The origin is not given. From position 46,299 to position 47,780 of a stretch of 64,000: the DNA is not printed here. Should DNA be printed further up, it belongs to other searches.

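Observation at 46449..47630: Unrecognised secreted protein family present in three copies (46449, 59745, 61089)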

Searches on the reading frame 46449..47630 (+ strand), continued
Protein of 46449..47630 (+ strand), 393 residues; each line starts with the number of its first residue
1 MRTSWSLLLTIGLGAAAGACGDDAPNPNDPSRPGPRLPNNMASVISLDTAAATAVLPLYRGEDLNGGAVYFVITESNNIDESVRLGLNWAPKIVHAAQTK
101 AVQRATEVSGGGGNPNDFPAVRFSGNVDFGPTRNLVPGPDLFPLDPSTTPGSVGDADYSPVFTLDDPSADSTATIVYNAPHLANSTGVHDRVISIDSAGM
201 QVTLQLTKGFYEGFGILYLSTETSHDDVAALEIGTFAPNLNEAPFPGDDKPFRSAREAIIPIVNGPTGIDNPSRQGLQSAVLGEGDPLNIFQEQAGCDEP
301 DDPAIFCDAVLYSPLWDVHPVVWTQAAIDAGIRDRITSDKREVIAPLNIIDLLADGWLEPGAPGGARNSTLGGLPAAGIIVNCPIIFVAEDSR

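Call 48: search_solved_structures(query=A2, max_evalue=10)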
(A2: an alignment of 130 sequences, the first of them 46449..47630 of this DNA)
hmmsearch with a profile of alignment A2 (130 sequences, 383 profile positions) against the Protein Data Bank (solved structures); distinct sequences matched with E-value up to 10: 1.
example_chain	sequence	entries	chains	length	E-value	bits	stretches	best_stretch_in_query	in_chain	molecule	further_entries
8vur_H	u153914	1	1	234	0.3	13.3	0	190-227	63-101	003-102 Heavy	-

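Call 51: list_cluster_members(proteins=[P0396, P0390, P0363, P0361, P0382, P0385, P0384])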
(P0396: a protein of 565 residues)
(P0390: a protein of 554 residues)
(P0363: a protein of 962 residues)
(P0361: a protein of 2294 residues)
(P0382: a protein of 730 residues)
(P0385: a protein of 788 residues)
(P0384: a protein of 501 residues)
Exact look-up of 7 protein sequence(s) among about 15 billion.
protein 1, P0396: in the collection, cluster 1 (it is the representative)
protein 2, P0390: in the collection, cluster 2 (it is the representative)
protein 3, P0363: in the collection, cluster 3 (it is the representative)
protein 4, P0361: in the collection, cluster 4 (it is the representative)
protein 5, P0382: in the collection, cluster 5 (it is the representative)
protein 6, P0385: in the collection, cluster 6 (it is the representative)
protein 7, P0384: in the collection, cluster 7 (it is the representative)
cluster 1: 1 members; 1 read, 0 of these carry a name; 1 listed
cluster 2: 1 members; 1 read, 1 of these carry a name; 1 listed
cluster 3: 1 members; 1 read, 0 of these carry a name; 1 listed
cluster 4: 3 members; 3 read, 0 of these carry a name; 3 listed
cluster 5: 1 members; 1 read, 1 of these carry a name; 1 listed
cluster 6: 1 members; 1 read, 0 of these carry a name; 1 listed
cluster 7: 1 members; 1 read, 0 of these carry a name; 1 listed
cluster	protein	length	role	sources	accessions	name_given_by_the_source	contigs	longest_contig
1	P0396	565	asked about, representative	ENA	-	-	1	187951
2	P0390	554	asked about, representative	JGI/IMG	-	hypothetical protein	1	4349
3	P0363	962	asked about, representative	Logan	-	-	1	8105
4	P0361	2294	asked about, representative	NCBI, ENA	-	-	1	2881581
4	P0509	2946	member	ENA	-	-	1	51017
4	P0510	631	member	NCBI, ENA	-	-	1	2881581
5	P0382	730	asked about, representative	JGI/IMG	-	hypothetical protein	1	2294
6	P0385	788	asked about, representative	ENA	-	-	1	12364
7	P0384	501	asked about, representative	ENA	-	-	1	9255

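Call 52: find_encoding_contigs(protein=P0160, flank=10000, max_places=2)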
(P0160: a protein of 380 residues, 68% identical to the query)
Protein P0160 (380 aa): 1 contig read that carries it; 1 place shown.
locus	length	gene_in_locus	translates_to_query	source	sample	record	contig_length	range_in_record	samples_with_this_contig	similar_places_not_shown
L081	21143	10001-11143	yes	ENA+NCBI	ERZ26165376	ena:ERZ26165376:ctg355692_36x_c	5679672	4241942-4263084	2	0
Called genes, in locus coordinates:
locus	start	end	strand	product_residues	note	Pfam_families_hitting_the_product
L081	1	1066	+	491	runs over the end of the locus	PF00672:HAMP (weak), PF00512:HisKA, PF02518:HATPase_c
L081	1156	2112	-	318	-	PF00296:Bac_luciferase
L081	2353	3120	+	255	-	PF00230:MIP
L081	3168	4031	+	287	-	PF00106:adh_short, PF08659:KR, PF13561:adh_short_C2, PF23441:SDR (weak)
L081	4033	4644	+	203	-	PF13618:Gluconate_2-dh3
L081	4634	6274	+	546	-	PF00732:GMC_oxred_N, PF05199:GMC_oxred_C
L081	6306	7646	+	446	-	PF00232:Glyco_hydro_1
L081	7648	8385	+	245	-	PF00561:Abhydrolase_1, PF00975:Thioesterase (weak), PF12146:Hydrolase_4, PF12697:Abhydrolase_6, PF03096:Ndr (faint)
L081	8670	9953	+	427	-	PF24298:DUF7482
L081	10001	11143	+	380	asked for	PF24298:DUF7482 (faint)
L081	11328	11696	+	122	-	PF01641:SelR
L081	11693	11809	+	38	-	-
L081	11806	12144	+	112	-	PF20606:DUF6799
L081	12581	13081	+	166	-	PF00571:CBS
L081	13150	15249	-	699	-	PF00488:MutS_V, PF20297:MSSS (weak)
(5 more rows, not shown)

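Call 56: search_protein_families(library=pfam, alignment_id=A3, max_evalue=0.0001)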
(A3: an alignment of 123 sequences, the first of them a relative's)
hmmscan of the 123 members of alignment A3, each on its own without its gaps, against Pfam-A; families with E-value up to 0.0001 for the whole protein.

A. member 1, L001:20192-21145:+ (318 aa): 0 families

B. families by the number of members that match (of 123 scanned): 144 families (the first 25 are shown)
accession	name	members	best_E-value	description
PF13668.12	Ferritin_2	8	2.6e-42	Ferritin-like domain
PF10282.15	Lactonase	4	7.5e-31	Lactonase, 7-bladed beta-propeller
PF00561.26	Abhydrolase_1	3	9.4e-35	alpha/beta hydrolase fold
PF02518.31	HATPase_c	3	1.8e-26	Histidine kinase-, DNA gyrase B-, and HSP90-like ATPase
PF12833.13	HTH_18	3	1.8e-24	Helix-turn-helix domain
PF00165.29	HTH_AraC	3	9.8e-20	Bacterial regulatory helix-turn-helix proteins, AraC family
PF12697.13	Abhydrolase_6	3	5.3e-19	Alpha/beta hydrolase family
PF12146.15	Hydrolase_4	3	7.4e-10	Serine aminopeptidase, S33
PF13561.12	adh_short_C2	2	1.5e-56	Enoyl-(Acyl carrier protein) reductase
PF00106.31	adh_short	2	1.5e-53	short chain dehydrogenase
PF00005.33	ABC_tran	2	1.1e-31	ABC transporter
PF04224.18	DUF417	2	2e-31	Protein of unknown function, DUF417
PF11937.13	DUF3455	2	1.2e-29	Protein of unknown function (DUF3455)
PF00664.28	ABC_membrane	2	2.2e-29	ABC transporter transmembrane region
PF00535.33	Glycos_transf_2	2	1.9e-20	Glycosyl transferase family 2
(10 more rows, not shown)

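Call 58: search_protein_families(library=pfam, alignment_id=A4, max_evalue=0.0001)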
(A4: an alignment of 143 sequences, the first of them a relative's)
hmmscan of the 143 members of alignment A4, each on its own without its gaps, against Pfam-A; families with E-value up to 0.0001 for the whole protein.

A. member 1, L001:8797-9117:+ (107 aa): 0 families

B. families by the number of members that match (of 143 scanned): 147 families (the first 25 are shown)
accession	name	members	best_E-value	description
PF02518.31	HATPase_c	8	3.7e-29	Histidine kinase-, DNA gyrase B-, and HSP90-like ATPase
PF00072.30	Response_reg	7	3.2e-31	Response regulator receiver domain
PF00486.34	Trans_reg_C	6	4.6e-30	Transcriptional regulatory protein, C terminal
PF12833.13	HTH_18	6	7.6e-25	Helix-turn-helix domain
PF10282.15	Lactonase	6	3.4e-23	Lactonase, 7-bladed beta-propeller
PF00165.29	HTH_AraC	6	2.1e-21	Bacterial regulatory helix-turn-helix proteins, AraC family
PF00512.31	HisKA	6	1.1e-16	His Kinase A (phospho-acceptor) domain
PF00672.30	HAMP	5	4e-11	HAMP domain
PF00561.26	Abhydrolase_1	4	3.7e-30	alpha/beta hydrolase fold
PF12697.13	Abhydrolase_6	4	1.4e-22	Alpha/beta hydrolase family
PF00027.35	cNMP_binding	4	1e-17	Cyclic nucleotide-binding domain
PF00392.27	GntR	4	4.4e-16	Bacterial regulatory proteins, gntR family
PF12146.15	Hydrolase_4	4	1.7e-12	Serine aminopeptidase, S33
PF13545.12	HTH_Crp_2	3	7.3e-18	Crp-like helix-turn-helix domain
PF13581.12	HATPase_c_2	3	1e-09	Histidine kinase-like ATPase domain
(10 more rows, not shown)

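Call 75: find_encoding_contigs(protein=P0121, flank=10000, max_places=2)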
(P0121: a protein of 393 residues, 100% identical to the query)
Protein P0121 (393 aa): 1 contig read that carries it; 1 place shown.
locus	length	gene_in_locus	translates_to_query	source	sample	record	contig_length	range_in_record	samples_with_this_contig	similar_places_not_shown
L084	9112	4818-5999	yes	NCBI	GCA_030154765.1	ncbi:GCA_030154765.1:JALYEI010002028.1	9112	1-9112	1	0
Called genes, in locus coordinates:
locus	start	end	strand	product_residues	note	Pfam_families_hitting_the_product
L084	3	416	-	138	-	?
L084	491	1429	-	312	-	PF00392:GntR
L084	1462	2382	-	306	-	PF00392:GntR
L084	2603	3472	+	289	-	PF00165:HTH_AraC (faint), PF12833:HTH_18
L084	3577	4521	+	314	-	PF08240:ADH_N, PF00107:ADH_zinc_N, PF13602:ADH_zinc_N_2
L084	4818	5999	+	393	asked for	PF24298:DUF7482 (faint)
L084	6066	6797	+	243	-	PF13668:Ferritin_2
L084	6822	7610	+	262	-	PF13668:Ferritin_2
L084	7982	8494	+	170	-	PF04224:DUF417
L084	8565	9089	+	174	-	PF04224:DUF417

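Call 86: find_encoding_contigs(protein=P0206, flank=7000, max_places=1)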
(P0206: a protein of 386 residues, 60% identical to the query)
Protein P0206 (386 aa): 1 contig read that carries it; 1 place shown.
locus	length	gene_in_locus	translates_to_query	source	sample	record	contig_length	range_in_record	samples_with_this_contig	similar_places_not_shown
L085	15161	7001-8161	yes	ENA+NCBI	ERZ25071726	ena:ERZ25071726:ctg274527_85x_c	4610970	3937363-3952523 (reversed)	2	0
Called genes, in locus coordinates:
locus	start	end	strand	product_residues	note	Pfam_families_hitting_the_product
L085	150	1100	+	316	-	PF05721:PhyH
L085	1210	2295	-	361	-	-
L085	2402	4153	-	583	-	PF04616:Glyco_hydro_43, PF00754:F5_F8_type_C, PF22633:F5_F8_type_C_2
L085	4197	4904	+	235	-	PF00730:HhH-GPD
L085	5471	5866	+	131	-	-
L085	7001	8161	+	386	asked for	PF24298:DUF7482 (faint)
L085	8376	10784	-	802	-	PF03477:ATP-cone, PF00317:Ribonuc_red_lgN, PF02867:Ribonuc_red_lgC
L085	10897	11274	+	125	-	PF13366:PDDEXK_3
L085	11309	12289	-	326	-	PF00268:Ribonuc_red_sm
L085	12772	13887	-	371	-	PF14289:DUF4369 (weak), PF00578:AhpC-TSA, PF08534:Redoxin, PF00085:Thioredoxin, PF13098:Thioredoxin_2 (weak), PF13905:Thioredoxin_8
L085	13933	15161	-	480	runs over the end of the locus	PF02934:GatB_N, PF02637:GatB_Yqey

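Call 91: find_encoding_contigs(protein=P0197, flank=7000, max_places=1)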
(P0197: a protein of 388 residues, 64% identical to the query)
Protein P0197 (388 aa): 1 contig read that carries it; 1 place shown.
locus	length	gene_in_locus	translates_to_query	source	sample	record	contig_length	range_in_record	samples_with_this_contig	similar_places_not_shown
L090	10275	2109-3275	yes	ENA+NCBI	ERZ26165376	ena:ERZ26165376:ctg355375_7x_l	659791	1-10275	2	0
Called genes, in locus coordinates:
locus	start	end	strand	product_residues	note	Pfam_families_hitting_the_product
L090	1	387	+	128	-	?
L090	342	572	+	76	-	-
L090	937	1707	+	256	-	-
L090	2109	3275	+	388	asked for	PF24298:DUF7482 (faint)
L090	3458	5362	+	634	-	PF09087:Cyc-maltodext_N, PF00128:Alpha-amylase, PF10438:Cyc-maltodext_C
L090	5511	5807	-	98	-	PF01909:NTP_transf_2, PF18765:Polbeta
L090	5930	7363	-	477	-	PF00919:UPF0004, PF04055:Radical_SAM, PF01938:TRAM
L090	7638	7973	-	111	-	-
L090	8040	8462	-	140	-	-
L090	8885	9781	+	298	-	PF01218:Coprogen_oxidas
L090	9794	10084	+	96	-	PF05258:DciA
